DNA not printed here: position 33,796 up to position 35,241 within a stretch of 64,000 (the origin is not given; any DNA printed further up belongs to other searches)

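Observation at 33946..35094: FkbO/Hyg5/XanB2-like chorismatase in a polysaccharide locus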

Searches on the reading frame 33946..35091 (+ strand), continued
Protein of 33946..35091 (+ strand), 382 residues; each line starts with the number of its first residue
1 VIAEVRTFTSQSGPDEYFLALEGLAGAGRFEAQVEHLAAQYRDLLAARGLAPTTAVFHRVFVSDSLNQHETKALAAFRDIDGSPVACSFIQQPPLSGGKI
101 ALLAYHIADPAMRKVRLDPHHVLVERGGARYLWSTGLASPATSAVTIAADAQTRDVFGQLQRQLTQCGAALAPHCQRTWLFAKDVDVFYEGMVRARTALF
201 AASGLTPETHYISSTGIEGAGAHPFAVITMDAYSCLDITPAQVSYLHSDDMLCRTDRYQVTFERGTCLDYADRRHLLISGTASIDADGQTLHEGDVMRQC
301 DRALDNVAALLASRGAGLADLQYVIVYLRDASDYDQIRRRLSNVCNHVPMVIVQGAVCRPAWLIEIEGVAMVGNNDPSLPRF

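Call 98: search_protein_families(library=ncbifam, proteins=[L096:8953-10104:+, L097:8953-10065:+, P0005, L098:6016-7131:+], max_evalue=0.001)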
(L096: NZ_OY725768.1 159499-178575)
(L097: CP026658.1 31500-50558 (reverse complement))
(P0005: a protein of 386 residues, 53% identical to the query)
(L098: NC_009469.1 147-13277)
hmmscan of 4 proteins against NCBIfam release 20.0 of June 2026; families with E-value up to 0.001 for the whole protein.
L096:8953-10104:+ (384 aa): 3 families
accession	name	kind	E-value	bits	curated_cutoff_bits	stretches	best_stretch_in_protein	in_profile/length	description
TIGR00004.1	TIGR00004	subfamily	4.5e-11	43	106.25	1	277-350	24-102/125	Rid family detoxifying hydrolase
TIGR03610.1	RutC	equivalog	1.5e-10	41.2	169.1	1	278-374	27-125/127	pyrimidine utilization protein C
TIGR04444.1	chori_FkbO_Hyg5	subfamily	3.4e-08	33.1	325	1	176-372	99-310/311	FkbO/Hyg5 family chorismatase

L097:8953-10065:+ (371 aa): 3 families
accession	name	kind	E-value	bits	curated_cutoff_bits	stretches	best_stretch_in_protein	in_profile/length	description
TIGR04444.1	chori_FkbO_Hyg5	subfamily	2.8e-10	40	325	1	163-358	100-310/311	FkbO/Hyg5 family chorismatase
TIGR00004.1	TIGR00004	subfamily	1.4e-07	31.7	106.25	1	264-340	25-102/125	Rid family detoxifying hydrolase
TIGR03610.1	RutC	equivalog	1.6e-07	31.4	169.1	1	265-359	28-124/127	pyrimidine utilization protein C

P0005 (386 aa): 3 families
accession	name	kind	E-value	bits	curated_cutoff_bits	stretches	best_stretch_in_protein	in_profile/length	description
TIGR04444.1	chori_FkbO_Hyg5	subfamily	1.1e-13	51.2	325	1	264-373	191-310/311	FkbO/Hyg5 family chorismatase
TIGR03610.1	RutC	equivalog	2.4e-10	40.6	169.1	1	280-374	28-124/127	pyrimidine utilization protein C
TIGR00004.1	TIGR00004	subfamily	2.8e-07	30.7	106.25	1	280-346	26-93/125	Rid family detoxifying hydrolase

L098:6016-7131:+ (372 aa): 3 families
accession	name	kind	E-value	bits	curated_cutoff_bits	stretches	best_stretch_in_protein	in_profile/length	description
TIGR04444.1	chori_FkbO_Hyg5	subfamily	3.1e-15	56.3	325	1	139-359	78-310/311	FkbO/Hyg5 family chorismatase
TIGR03610.1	RutC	equivalog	2.4e-08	34.1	169.1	1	265-360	27-124/127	pyrimidine utilization protein C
TIGR00004.1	TIGR00004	subfamily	4.9e-06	26.7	106.25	1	265-326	25-87/125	Rid family detoxifying hydrolase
